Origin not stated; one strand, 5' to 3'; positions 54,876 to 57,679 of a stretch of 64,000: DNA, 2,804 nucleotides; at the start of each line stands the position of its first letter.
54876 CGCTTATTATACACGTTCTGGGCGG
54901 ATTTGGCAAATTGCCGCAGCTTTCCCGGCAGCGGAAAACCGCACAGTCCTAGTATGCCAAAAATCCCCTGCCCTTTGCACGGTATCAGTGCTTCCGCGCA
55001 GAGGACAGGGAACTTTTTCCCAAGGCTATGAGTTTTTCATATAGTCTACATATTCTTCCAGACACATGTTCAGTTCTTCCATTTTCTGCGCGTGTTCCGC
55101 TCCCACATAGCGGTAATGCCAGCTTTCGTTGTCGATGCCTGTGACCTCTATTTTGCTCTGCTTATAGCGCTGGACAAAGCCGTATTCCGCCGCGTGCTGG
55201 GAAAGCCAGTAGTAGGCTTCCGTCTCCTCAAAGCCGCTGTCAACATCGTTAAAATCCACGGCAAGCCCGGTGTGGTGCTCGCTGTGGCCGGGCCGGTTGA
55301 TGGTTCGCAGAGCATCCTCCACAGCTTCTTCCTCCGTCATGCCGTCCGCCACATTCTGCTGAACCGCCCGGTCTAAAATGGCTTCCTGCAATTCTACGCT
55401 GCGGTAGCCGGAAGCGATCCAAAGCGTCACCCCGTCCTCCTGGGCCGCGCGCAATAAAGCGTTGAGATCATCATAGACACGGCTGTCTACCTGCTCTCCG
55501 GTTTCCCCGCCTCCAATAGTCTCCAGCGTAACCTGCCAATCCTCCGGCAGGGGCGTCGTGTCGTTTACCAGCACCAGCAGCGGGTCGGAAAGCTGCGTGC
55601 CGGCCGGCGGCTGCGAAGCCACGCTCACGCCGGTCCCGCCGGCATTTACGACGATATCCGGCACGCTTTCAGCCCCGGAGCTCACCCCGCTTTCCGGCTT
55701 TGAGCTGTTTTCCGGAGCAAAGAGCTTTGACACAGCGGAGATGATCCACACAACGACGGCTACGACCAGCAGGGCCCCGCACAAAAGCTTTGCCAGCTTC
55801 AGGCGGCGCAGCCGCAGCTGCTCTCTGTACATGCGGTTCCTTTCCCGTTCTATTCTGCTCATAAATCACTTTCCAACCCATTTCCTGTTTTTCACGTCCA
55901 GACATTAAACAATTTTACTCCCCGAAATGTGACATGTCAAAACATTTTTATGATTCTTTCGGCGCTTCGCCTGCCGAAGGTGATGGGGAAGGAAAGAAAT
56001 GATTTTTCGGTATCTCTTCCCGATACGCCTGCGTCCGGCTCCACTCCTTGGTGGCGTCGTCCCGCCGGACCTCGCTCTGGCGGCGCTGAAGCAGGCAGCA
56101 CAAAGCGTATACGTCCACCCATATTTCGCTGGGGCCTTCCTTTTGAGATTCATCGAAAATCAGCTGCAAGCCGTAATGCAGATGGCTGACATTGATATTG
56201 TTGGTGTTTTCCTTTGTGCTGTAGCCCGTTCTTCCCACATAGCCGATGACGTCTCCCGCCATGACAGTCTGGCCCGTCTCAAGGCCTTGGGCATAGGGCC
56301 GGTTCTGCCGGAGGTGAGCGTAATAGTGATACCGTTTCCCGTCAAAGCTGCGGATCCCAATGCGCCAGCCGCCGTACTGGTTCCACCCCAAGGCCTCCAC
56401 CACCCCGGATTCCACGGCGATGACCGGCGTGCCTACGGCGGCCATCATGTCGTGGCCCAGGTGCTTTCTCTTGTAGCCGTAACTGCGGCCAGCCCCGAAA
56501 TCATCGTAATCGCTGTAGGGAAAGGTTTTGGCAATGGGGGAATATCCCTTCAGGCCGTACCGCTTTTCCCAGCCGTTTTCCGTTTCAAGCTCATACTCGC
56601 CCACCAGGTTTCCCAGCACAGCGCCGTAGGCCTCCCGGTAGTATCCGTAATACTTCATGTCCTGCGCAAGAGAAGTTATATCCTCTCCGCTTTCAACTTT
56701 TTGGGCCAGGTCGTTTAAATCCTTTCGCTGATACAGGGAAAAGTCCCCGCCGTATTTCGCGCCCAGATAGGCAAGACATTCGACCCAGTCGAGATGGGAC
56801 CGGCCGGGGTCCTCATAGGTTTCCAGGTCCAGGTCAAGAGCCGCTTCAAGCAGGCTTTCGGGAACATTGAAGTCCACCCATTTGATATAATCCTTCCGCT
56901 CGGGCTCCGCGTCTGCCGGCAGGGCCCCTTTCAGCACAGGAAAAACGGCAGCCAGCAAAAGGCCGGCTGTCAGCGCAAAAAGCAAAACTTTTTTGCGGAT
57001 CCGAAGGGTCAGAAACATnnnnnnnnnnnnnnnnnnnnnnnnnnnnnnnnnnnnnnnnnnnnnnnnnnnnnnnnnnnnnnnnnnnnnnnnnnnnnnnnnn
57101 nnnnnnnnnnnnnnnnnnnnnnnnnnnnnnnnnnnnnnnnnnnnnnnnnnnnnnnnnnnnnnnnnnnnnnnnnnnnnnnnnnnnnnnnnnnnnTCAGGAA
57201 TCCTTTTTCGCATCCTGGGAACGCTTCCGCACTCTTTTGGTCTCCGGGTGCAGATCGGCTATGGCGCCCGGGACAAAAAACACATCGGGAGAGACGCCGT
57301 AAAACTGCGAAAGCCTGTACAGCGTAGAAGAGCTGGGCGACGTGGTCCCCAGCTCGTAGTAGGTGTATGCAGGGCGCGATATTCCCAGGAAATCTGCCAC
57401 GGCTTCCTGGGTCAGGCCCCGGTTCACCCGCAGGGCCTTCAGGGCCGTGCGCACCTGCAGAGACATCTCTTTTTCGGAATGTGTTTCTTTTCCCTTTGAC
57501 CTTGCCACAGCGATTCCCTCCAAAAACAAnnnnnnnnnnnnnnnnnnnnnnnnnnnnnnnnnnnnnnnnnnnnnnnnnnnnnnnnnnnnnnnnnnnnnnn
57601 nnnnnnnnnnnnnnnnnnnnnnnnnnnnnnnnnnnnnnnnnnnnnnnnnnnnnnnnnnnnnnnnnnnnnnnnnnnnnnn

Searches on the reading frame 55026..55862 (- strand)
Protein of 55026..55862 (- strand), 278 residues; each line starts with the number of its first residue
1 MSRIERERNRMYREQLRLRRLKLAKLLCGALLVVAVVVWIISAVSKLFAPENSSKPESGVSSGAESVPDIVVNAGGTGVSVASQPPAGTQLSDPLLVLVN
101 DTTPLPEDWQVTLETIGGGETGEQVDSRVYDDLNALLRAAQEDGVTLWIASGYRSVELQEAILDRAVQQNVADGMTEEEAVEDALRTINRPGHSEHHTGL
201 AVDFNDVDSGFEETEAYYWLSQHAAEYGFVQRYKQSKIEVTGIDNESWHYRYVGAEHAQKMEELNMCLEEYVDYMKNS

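Call 11: search_protein_families(library=pfam, proteins=[window:55026-55862:-])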
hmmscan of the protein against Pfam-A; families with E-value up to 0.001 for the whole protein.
window:55026-55862:- (278 aa): 1 family
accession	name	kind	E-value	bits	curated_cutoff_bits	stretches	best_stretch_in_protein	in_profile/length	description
PF02557.22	VanY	-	2.4e-35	121.6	25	1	124-254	3-131/132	D-alanyl-D-alanine carboxypeptidase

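Call 76: search_protein_families(library=phrogs, proteins=[window:55026-55862:-], max_evalue=0.001)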
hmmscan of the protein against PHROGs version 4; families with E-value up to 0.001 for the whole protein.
window:55026-55862:- (278 aa): 2 families
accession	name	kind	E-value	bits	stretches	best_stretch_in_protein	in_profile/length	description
phrog_16823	-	tail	1.1e-12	47.2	1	125-259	944-1058/1948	tail length tape measure protein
phrog_2649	-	lysis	1.7e-06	29.1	1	123-229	11-110/261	endolysin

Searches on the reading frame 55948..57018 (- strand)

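Call 11: search_protein_families(library=pfam, proteins=[window:55948-57018:-])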
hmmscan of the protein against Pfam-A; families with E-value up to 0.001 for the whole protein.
window:55948-57018:- (356 aa): 1 family
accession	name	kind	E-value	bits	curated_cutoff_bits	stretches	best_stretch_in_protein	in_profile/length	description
PF01551.29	Peptidase_M23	-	1.1e-17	64.5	28.7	1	185-285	2-88/96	Peptidase family M23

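Call 76: search_protein_families(library=phrogs, proteins=[window:55948-57018:-], max_evalue=0.001)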
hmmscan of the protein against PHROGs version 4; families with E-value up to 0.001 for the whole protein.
window:55948-57018:- (356 aa): 14 families
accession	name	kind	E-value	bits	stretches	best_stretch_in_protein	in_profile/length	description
phrog_6700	-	lysis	8e-13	47.2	1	175-270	2615-2705/2898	endolysin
phrog_7767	-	other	1.5e-12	48.6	1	174-285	10-107/194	metallo-endopeptidase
phrog_880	-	lysis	3.2e-10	41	1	181-281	26-116/435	endolysin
phrog_21656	-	other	2.9e-09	36.5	1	173-282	625-727/1022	peptidase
phrog_167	-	tail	5.4e-08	32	1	173-271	1205-1290/1555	tail length tape measure protein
phrog_14988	-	other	1.5e-07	32.4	1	164-286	16-128/272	peptidase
phrog_28672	-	other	3.6e-07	30.1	1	176-269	278-366/397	metallo-endopeptidase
phrog_8537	-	unknown function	9.1e-07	29.5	1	185-273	15-96/384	-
phrog_10030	-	tail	5.5e-06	24.9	1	180-268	1908-1997/2105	tail length tape measure protein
phrog_3084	-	lysis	6.8e-06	26.4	1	185-272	23-108/468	endolysin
phrog_28089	-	lysis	2.1e-05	23.6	1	177-272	579-676/1141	endolysin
phrog_3578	-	lysis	2.6e-05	24.8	1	180-268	230-328/405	endolysin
phrog_4070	-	tail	5.6e-05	22.4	1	182-284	621-709/989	tail length tape measure protein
phrog_36429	-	unknown function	8.5e-05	21.4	1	183-287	127-223/1159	-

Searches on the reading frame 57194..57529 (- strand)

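Call 11: search_protein_families(library=pfam, proteins=[window:57194-57529:-])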
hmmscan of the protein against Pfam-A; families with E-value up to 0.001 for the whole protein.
window:57194-57529:- (111 aa): 3 families
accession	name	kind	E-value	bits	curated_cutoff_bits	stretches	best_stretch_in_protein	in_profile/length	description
PF01381.28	HTH_3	-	5.9e-17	61.9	23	1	30-84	1-55/55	Helix-turn-helix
PF12844.13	HTH_19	-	2.6e-12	46.9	30.2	1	30-82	4-56/64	Helix-turn-helix domain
PF13560.12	HTH_31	-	3e-12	47.1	27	1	29-82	5-59/64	Helix-turn-helix domain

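Call 76: search_protein_families(library=phrogs, proteins=[window:57194-57529:-], max_evalue=0.001)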
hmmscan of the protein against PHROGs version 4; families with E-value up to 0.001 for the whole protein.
window:57194-57529:- (111 aa): 12 families
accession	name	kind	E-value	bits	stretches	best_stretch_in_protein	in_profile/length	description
phrog_8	-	transcription regulation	1e-13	52.5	1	18-84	69-135/346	transcriptional regulator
phrog_7241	-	transcription regulation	2.6e-11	44.6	1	26-82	62-118/122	transcriptional regulator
phrog_3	-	transcription regulation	1.7e-10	42.2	1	19-87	82-148/430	transcriptional repressor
phrog_4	-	transcription regulation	5.4e-10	39.8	1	19-84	130-191/400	transcriptional repressor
phrog_2439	-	transcription regulation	7e-10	39.3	1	28-109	10-89/367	transcriptional regulator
phrog_1373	-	transcription regulation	1.3e-08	36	1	16-88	54-126/166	transcriptional regulator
phrog_2967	-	transcription regulation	2.1e-06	28.5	1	25-85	10-70/225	transcriptional regulator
phrog_4836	-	transcription regulation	2.3e-05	25.1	1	5-81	55-131/194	CII-like regulator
phrog_2328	-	transcription regulation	5.9e-05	23.9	1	18-81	7-71/128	transcriptional repressor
phrog_2339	-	DNA, RNA and nucleotide metabolism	6.3e-05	23.9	1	14-55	15-55/98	HTH DNA binding protein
phrog_6962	-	unknown function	8.6e-05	23.8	1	30-65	6-41/73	-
phrog_2104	-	unknown function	0.00014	23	1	20-73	34-87/103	-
